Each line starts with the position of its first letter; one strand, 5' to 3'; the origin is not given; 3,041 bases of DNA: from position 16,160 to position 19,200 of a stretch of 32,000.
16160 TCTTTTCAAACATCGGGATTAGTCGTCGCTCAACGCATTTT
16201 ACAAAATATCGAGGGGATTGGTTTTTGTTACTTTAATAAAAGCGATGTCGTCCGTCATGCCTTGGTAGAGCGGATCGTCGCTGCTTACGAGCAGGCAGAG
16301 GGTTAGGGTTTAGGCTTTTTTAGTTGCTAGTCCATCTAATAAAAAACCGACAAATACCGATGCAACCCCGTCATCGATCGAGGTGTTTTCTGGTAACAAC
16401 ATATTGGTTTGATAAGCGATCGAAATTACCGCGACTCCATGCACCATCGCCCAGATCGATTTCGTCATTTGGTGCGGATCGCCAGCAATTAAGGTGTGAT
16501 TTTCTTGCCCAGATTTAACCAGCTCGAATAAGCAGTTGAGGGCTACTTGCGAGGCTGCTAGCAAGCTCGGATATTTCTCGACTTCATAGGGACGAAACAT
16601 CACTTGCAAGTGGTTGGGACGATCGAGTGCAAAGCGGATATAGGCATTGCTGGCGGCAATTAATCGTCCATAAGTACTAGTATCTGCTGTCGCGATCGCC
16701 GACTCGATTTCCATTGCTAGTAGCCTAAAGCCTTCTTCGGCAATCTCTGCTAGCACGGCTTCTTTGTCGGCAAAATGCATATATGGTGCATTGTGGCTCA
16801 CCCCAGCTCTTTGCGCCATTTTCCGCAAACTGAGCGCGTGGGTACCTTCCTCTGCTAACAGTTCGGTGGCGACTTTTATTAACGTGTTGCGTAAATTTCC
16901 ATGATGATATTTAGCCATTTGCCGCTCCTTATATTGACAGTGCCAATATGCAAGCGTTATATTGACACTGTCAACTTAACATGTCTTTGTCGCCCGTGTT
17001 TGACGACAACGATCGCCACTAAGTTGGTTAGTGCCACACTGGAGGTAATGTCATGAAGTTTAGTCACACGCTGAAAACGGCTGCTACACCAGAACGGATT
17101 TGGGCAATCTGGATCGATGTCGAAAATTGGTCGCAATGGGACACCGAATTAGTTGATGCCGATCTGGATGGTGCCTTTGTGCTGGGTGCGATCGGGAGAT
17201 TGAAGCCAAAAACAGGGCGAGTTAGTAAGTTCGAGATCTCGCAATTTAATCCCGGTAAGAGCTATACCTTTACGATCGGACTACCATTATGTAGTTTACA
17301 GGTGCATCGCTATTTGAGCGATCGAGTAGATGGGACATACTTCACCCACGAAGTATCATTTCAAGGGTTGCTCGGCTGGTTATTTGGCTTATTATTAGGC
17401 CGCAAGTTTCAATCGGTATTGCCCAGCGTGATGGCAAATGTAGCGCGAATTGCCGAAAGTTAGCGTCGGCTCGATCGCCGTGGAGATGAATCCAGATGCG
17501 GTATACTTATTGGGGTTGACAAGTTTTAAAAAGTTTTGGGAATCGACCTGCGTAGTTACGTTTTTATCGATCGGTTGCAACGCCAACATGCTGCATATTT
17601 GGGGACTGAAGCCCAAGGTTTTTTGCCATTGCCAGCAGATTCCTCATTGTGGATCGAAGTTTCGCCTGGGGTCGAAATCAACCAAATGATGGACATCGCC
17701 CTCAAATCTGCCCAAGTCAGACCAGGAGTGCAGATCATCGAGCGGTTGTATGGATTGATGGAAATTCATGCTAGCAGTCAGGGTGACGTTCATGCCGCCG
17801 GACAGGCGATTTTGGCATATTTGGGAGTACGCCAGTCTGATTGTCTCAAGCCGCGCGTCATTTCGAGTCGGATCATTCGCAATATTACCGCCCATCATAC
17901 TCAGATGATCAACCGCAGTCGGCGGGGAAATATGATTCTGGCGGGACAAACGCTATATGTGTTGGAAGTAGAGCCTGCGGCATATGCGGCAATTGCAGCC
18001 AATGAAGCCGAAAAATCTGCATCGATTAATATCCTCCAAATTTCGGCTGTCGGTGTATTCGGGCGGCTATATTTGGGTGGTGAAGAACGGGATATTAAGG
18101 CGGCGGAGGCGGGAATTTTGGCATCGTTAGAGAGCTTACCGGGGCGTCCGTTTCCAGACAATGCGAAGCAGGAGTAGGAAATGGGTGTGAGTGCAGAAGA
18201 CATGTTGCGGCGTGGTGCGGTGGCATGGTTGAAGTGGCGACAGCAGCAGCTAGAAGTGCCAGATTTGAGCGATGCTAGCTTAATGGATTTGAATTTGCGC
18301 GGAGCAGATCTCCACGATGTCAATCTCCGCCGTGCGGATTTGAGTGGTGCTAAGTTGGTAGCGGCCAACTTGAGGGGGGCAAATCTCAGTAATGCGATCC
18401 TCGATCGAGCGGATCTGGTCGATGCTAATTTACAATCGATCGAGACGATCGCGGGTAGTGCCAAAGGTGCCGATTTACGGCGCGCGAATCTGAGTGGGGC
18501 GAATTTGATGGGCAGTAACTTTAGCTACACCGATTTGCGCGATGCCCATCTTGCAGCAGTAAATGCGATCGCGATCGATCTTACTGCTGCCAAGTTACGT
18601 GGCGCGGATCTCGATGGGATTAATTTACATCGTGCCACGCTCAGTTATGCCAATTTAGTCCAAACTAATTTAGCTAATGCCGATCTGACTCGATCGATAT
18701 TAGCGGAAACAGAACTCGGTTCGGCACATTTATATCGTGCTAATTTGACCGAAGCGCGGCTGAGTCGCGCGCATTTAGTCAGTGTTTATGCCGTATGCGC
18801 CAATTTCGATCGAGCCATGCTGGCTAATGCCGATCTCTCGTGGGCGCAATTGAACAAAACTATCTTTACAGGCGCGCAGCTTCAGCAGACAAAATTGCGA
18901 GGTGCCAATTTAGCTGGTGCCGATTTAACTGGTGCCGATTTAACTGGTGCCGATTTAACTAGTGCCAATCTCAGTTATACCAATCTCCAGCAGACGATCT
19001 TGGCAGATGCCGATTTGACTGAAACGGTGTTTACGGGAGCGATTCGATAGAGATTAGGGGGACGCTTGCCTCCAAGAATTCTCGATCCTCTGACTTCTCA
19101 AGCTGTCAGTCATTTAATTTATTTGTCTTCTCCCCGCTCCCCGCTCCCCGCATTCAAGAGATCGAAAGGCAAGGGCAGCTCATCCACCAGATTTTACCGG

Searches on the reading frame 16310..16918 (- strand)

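Call 59: search_protein_families(library=pfam, proteins=[window:16310-16918:-], max_evalue=0.001)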
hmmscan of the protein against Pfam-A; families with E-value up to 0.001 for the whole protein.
window:16310-16918:- (202 aa): 2 families
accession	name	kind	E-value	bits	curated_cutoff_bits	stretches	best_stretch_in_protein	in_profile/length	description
PF00440.29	TetR_N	-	2.4e-11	43.7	24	1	13-59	1-47/47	Bacterial regulatory proteins, tetR family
PF13305.11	TetR_C_33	-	9.8e-10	39.4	26.8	1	86-180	1-95/103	Tetracyclin repressor-like, C-terminal domain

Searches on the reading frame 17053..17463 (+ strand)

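Call 59: search_protein_families(library=pfam, proteins=[window:17053-17463:+], max_evalue=0.001)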
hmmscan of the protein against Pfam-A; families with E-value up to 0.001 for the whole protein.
window:17053-17463:+ (136 aa): 1 family
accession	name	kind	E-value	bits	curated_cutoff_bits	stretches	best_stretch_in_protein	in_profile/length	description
PF10604.15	Polyketide_cyc2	-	8.1e-10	39.6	27.4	1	2-135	3-142/142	Polyketide cyclase / dehydrase and lipid transport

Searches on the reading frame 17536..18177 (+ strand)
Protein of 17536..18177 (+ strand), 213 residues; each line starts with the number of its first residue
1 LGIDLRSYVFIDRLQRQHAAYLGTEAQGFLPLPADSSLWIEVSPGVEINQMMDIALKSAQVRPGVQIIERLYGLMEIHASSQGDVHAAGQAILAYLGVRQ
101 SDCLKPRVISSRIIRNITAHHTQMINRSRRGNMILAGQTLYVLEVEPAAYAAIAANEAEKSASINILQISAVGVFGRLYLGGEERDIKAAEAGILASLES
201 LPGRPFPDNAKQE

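Call 59: search_protein_families(library=pfam, proteins=[window:17536-18177:+], max_evalue=0.001)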
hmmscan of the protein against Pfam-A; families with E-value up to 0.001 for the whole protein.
window:17536-18177:+ (213 aa): 1 family
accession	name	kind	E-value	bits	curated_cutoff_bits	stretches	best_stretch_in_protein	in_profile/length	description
PF00936.24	BMC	-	8.2e-06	26.1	24.5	0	40-99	5-61/75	BMC domain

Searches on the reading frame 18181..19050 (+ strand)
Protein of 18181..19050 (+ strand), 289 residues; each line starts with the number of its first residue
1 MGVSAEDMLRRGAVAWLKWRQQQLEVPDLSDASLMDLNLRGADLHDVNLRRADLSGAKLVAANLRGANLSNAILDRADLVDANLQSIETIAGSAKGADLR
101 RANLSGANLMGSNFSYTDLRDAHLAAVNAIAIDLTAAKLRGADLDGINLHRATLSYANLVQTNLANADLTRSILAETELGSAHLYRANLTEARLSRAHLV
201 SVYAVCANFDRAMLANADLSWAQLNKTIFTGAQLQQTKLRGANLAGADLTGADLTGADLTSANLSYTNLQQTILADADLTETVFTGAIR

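Call 6: search_protein_families(library=pfam, proteins=[window:18181-19050:+], max_evalue=0.01)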
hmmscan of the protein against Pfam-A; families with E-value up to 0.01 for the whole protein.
window:18181-19050:+ (289 aa): 5 families
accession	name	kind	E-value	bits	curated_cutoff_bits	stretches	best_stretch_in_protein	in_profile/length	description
PF00805.28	Pentapeptide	-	6.9e-63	208.1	20.2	8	228-265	2-39/40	Pentapeptide repeats (8 copies)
PF13599.13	Pentapeptide_4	-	8.3e-29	99.9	38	5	184-248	13-77/78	Pentapeptide repeat region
PF13576.12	Pentapeptide_3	-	3.2e-19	69.3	27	1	225-267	2-47/48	Pentapeptide repeats (9 copies)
PF25296.1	Decapeptide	-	2e-08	34.5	45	1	97-158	5-66/74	Decapeptide repeat region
PF24158.1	DUF7409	-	0.00022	21.9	27.8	0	135-161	8-34/47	Domain of unknown function (DUF7409)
